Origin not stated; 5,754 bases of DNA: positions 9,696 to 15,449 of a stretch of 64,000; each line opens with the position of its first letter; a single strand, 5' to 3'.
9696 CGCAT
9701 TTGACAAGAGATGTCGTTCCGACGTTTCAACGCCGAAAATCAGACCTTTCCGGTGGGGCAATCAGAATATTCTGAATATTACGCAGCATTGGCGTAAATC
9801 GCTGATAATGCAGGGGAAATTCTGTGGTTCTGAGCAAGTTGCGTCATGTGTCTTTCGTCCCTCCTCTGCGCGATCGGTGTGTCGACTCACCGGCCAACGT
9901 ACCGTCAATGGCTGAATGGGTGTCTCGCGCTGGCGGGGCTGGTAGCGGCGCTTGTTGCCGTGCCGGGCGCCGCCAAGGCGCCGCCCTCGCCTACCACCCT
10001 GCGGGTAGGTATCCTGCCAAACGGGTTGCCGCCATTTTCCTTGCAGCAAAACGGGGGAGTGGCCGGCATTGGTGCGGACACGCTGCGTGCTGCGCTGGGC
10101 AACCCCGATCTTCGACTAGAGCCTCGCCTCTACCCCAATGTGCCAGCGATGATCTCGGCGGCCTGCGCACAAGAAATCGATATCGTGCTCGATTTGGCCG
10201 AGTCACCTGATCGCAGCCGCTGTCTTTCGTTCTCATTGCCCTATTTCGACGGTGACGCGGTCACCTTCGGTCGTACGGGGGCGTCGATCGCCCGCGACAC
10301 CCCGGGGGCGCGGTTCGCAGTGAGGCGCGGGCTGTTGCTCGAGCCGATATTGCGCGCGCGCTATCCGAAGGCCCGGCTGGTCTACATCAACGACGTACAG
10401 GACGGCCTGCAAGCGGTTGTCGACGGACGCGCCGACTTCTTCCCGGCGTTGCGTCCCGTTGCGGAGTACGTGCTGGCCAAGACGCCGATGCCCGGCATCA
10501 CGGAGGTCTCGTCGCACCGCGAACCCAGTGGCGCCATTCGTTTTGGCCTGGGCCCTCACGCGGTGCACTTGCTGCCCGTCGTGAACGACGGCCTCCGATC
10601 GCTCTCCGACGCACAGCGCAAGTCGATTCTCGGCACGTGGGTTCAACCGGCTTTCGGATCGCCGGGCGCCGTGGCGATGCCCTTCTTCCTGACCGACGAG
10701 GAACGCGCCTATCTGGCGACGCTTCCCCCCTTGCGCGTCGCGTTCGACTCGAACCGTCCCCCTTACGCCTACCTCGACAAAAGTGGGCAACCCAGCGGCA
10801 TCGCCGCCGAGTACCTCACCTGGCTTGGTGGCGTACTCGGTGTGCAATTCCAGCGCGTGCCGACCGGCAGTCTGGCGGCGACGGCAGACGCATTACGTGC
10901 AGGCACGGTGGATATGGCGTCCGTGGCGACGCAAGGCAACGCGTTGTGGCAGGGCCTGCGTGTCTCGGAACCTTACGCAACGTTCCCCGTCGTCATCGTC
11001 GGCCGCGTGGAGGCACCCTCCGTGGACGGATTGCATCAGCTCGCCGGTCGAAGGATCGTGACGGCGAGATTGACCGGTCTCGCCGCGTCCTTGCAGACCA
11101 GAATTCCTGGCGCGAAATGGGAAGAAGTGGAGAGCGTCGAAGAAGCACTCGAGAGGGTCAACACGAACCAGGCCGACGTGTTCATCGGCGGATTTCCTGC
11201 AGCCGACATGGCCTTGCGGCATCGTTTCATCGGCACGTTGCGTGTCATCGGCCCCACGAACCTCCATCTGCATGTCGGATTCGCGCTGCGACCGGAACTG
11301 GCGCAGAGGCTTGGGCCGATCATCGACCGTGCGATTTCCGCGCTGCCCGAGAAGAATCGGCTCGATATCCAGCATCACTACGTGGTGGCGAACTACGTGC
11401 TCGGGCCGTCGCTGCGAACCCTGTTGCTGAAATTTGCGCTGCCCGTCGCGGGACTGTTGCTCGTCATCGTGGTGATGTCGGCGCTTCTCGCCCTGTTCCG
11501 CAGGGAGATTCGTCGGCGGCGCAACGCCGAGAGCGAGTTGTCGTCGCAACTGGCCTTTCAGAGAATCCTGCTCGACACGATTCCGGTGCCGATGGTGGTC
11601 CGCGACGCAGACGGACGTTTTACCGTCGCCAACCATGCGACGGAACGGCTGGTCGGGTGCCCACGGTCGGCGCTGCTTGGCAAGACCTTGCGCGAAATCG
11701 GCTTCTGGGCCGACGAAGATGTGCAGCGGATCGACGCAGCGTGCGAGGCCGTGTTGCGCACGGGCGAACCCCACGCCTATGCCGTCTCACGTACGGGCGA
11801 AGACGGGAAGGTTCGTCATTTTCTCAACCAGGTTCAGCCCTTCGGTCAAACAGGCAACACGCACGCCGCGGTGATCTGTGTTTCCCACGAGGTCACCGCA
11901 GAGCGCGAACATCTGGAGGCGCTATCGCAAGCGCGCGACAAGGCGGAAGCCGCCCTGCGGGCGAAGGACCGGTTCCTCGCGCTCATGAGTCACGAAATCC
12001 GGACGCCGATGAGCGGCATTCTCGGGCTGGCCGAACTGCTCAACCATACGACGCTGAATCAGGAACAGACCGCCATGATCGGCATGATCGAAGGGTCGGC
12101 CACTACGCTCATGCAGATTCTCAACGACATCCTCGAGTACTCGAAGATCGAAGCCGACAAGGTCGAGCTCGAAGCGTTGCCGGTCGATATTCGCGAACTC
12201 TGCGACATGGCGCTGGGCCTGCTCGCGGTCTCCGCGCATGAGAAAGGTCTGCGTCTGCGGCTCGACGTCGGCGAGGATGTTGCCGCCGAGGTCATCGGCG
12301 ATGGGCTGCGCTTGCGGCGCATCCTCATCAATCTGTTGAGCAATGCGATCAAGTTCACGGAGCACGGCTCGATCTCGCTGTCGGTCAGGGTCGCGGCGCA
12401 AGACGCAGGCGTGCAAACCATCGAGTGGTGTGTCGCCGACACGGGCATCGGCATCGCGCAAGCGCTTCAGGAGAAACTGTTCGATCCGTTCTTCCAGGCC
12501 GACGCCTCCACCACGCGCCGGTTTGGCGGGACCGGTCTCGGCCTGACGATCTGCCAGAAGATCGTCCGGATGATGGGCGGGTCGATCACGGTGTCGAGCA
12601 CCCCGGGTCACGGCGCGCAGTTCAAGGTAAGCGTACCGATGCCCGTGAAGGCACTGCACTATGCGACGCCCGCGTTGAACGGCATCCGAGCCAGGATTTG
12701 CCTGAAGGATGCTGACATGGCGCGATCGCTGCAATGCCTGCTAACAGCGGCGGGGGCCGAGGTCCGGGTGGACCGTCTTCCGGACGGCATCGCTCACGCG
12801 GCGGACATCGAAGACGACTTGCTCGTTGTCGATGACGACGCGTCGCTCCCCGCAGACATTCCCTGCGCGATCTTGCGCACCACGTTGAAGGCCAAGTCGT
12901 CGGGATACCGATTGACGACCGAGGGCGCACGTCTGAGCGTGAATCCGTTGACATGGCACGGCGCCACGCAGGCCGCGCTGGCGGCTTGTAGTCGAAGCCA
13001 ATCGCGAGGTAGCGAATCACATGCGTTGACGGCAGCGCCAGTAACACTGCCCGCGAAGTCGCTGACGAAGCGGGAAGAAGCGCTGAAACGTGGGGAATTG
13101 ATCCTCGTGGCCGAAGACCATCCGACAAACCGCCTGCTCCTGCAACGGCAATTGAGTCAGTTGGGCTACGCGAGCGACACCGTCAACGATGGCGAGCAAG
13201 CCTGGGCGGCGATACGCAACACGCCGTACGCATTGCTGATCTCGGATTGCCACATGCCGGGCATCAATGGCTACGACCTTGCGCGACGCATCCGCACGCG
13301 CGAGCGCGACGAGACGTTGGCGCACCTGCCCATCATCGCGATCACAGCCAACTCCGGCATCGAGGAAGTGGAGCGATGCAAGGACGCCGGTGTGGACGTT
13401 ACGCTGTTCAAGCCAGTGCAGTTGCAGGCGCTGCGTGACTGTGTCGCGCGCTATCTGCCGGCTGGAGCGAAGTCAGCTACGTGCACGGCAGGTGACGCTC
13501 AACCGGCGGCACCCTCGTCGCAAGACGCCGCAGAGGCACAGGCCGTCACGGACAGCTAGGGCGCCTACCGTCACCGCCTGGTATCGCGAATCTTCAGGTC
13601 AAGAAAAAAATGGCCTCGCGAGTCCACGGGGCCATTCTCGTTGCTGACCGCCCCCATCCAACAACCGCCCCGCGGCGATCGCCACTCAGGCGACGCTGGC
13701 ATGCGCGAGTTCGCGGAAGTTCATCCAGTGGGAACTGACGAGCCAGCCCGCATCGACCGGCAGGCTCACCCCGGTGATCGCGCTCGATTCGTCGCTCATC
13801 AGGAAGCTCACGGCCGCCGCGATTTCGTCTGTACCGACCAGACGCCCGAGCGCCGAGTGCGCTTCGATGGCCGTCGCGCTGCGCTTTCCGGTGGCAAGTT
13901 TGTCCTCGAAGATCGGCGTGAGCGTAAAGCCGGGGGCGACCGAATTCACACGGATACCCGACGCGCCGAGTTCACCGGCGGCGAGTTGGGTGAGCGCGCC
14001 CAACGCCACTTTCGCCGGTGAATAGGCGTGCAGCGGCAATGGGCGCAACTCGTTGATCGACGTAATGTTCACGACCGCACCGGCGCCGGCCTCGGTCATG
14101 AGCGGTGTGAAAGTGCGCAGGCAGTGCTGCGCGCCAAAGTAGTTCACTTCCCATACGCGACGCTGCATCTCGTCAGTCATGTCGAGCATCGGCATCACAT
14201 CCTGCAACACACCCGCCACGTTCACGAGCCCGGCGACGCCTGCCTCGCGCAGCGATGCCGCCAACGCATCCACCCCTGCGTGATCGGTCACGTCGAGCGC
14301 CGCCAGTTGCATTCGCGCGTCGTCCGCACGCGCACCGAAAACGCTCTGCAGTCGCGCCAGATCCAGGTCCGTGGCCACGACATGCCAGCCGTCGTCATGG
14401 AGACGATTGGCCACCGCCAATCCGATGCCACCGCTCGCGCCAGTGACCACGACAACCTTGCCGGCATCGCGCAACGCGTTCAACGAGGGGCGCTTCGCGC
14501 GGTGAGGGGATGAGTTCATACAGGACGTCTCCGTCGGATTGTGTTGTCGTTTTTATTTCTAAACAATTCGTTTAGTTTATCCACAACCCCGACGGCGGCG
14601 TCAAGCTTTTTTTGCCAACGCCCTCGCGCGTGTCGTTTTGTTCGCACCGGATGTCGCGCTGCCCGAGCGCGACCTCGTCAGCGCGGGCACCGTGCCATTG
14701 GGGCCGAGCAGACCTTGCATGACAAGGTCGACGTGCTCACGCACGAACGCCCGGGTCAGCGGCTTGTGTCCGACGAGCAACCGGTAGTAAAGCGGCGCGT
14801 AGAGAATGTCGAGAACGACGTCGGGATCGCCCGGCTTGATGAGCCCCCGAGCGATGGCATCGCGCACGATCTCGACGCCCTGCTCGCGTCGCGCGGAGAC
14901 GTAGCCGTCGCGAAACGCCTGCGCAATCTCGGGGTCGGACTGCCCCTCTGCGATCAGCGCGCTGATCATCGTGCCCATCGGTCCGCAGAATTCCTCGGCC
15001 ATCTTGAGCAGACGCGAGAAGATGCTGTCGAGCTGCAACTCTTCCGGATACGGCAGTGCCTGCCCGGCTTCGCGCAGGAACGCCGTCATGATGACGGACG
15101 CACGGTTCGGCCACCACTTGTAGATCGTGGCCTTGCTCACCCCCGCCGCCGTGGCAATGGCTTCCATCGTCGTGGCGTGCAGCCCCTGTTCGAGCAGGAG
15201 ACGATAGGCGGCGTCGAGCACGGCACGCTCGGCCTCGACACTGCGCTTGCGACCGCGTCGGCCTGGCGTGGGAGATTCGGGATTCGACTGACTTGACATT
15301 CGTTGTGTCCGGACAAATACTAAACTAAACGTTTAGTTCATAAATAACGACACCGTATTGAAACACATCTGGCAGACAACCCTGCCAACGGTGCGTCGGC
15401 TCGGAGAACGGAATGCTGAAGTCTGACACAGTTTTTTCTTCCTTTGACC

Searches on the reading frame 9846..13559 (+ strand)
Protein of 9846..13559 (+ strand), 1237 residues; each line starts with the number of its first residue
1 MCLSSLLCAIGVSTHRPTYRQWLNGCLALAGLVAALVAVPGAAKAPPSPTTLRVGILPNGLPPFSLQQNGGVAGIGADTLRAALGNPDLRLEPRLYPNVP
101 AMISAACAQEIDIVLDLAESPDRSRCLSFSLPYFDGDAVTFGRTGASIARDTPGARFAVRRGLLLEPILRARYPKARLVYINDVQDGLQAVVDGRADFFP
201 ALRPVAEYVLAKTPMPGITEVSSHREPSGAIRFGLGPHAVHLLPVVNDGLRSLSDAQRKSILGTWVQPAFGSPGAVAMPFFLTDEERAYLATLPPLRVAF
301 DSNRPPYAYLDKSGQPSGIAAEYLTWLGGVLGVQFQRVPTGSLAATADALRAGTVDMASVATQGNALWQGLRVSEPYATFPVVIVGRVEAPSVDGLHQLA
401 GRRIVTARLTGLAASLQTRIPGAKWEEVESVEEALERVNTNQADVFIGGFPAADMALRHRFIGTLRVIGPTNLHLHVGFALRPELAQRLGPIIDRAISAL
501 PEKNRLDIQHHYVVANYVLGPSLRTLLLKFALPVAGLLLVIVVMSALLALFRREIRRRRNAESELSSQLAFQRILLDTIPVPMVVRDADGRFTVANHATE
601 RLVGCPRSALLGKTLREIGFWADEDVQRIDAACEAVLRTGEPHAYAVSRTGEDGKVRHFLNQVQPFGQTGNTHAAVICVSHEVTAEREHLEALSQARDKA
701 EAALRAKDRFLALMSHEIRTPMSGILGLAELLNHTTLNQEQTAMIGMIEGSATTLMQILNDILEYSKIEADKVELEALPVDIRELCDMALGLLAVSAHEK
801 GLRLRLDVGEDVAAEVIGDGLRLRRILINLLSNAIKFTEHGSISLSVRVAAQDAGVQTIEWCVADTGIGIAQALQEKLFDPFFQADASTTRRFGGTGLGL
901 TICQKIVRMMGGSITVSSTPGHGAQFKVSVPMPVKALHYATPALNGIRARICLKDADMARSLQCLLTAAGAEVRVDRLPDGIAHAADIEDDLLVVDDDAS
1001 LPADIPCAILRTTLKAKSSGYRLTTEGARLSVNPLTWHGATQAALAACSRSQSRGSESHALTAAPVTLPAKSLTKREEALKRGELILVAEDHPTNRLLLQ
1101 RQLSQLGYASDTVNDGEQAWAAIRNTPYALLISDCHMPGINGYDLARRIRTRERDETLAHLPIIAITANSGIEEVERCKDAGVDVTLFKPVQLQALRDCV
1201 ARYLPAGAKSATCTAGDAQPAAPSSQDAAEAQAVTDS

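Call 63: search_protein_families(library=pfam, proteins=[window:9846-13559:+], max_evalue=0.00001)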
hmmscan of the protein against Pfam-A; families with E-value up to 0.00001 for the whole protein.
window:9846-13559:+ (1237 aa): 8 families
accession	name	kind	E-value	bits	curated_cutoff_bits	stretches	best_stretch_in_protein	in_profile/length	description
PF02518.31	HATPase_c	-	3.7e-29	101.8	26.4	1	818-933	1-110/111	Histidine kinase-, DNA gyrase B-, and HSP90-like ATPase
PF00072.30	Response_reg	-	2.5e-24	86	30.2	1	1086-1200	1-110/111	Response regulator receiver domain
PF00497.25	SBP_bac_3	-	1.2e-19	70.9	26.4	2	296-450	1-98/132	Bacterial extracellular solute-binding proteins, family 3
PF00512.31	HisKA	-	6.2e-17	61.8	26.9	1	706-770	1-65/66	His Kinase A (phospho-acceptor) domain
PF08448.16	PAS_4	-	3.2e-15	56.8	23.1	1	576-688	1-110/110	PAS fold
PF00989.32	PAS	-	7.7e-12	45.7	22.6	1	575-682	6-112/113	PAS fold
PF13426.13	PAS_9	-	3.3e-06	27.7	27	1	580-685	1-103/103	PAS domain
PF13188.13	PAS_8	-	8.4e-06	26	21.8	0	572-625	3-57/65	PAS domain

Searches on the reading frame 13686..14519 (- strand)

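Call 63: search_protein_families(library=pfam, proteins=[window:13686-14519:-], max_evalue=0.00001)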
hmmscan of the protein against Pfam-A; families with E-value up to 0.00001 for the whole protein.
window:13686-14519:- (277 aa): 3 families
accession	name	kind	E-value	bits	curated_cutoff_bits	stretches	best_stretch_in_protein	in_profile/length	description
PF13561.12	adh_short_C2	-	1e-48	166.4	27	1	27-259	1-235/236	Enoyl-(Acyl carrier protein) reductase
PF00106.31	adh_short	-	6.5e-39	133.9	26.6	1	21-207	1-190/195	short chain dehydrogenase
PF08659.16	KR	-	5.6e-09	36.6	22.6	1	23-139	3-125/180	KR domain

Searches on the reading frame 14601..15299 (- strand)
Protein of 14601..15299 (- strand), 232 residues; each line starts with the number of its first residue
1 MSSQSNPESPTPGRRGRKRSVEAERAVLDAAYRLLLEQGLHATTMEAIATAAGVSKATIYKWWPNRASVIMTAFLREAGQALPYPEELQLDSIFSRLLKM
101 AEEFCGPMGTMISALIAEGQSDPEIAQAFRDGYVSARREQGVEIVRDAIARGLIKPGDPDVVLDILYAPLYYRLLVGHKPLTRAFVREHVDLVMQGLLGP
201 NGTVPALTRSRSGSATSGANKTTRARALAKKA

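Call 63: search_protein_families(library=pfam, proteins=[window:14601-15299:-], max_evalue=0.00001)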
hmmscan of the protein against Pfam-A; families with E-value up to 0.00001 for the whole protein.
window:14601-15299:- (232 aa): 2 families
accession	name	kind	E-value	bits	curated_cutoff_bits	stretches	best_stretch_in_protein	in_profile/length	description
PF16859.10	TetR_C_11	-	8.3e-26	91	32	1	99-193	17-113/113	Tetracyclin repressor-like, C-terminal domain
PF00440.29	TetR_N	-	5.7e-14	52.1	24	1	28-67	2-41/47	Bacterial regulatory proteins, tetR family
